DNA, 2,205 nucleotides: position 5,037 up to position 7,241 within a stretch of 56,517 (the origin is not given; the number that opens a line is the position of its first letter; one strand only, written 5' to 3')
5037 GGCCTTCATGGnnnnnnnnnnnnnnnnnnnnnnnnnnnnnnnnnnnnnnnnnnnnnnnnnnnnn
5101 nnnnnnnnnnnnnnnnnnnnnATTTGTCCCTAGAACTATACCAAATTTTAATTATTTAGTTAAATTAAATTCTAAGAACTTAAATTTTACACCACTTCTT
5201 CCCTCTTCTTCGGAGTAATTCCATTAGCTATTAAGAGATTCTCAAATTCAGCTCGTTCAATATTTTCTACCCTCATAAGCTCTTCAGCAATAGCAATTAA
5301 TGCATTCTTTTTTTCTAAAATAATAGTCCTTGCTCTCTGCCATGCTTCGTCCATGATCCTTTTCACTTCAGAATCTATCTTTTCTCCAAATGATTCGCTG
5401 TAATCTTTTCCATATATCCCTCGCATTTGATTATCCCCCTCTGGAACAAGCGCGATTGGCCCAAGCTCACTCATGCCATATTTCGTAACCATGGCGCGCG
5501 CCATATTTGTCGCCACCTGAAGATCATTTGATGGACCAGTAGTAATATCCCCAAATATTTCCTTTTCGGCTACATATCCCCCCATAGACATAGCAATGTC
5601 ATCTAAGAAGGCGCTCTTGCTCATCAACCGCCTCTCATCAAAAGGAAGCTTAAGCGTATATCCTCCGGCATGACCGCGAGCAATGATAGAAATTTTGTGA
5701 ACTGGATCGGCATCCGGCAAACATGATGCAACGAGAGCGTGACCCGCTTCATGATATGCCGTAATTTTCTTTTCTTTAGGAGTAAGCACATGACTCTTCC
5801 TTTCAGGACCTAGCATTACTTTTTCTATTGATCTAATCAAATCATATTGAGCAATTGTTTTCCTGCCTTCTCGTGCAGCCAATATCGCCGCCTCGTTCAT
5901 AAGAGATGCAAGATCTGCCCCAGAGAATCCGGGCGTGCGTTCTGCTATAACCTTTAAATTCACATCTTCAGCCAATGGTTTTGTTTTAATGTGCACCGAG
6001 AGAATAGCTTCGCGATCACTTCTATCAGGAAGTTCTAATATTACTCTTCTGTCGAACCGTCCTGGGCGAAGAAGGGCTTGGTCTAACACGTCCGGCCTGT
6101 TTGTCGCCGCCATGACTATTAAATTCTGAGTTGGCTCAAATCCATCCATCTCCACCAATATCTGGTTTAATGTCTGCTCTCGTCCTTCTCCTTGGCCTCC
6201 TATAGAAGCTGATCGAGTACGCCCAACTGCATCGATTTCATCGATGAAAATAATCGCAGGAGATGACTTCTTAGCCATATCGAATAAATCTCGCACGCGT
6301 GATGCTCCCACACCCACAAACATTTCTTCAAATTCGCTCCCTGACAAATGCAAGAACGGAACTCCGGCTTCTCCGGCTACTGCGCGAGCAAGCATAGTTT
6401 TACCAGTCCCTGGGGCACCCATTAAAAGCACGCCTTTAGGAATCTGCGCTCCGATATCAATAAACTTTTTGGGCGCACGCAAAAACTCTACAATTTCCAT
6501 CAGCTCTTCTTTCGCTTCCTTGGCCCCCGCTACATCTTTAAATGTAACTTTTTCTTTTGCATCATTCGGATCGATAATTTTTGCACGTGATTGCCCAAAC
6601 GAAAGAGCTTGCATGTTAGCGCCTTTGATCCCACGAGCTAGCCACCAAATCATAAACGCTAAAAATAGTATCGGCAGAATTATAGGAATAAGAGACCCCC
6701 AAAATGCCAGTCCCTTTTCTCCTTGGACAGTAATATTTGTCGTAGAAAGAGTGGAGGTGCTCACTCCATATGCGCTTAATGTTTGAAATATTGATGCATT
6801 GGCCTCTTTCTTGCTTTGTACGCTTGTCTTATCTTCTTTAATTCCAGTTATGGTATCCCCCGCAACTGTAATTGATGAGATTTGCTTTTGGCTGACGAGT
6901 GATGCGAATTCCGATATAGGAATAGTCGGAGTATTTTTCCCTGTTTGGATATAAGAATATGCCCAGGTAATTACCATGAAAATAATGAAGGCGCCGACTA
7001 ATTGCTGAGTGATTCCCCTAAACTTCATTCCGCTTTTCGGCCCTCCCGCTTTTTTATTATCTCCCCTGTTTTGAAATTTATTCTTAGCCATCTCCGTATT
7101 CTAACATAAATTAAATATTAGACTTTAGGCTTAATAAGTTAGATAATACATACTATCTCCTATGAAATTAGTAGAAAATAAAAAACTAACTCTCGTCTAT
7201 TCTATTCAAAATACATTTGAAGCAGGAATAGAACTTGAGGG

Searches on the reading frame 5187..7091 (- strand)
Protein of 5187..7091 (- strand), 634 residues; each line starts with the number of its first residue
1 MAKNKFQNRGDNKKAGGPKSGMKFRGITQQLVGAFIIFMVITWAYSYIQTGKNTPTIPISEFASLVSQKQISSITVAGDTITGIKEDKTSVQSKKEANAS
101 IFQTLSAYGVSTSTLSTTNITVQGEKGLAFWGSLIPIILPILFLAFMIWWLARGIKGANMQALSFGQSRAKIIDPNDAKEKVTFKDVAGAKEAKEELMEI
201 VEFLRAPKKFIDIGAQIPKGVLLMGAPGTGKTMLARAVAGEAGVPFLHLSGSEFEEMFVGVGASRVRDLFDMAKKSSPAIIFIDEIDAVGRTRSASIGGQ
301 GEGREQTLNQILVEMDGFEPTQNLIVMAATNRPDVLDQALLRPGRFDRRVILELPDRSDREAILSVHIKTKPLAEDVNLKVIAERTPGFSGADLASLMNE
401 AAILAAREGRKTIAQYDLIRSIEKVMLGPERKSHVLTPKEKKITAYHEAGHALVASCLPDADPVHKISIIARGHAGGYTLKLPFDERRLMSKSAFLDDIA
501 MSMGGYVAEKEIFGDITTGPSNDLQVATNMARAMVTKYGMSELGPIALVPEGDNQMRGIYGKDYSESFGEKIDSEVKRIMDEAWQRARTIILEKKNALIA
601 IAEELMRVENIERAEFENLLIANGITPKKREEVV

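Call 56: search_protein_families(library=pfam, proteins=[window:5187-7091:-], max_evalue=0.0001)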
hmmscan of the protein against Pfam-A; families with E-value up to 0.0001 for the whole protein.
window:5187-7091:- (634 aa): 7 families
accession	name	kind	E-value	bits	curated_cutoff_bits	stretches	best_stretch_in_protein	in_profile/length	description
PF01434.24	Peptidase_M41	-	4e-62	209.9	29.9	1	435-619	2-191/191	Peptidase family M41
PF00004.35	AAA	-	1.1e-42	146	21.2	1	221-353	1-130/131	ATPase family associated with various cellular activities (AAA)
PF17862.7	AAA_lid_3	-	2.1e-15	56.3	27.2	1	376-417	1-42/45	AAA+ lid domain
PF06480.20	FtsH_ext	-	6.4e-07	30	25.5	1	34-109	5-95/103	FtsH Extracellular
PF20720.3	nSTAND3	-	1.5e-06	28.5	27.2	1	221-369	20-154/155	Novel STAND NTPase 3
PF06068.19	TIP49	-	3.8e-05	23.5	23.8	1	188-254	27-88/347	TIP49 P-loop domain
PF05496.18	RuvB_N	-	7.9e-05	22.9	27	0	184-289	6-96/159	Holliday junction DNA helicase RuvB P-loop domain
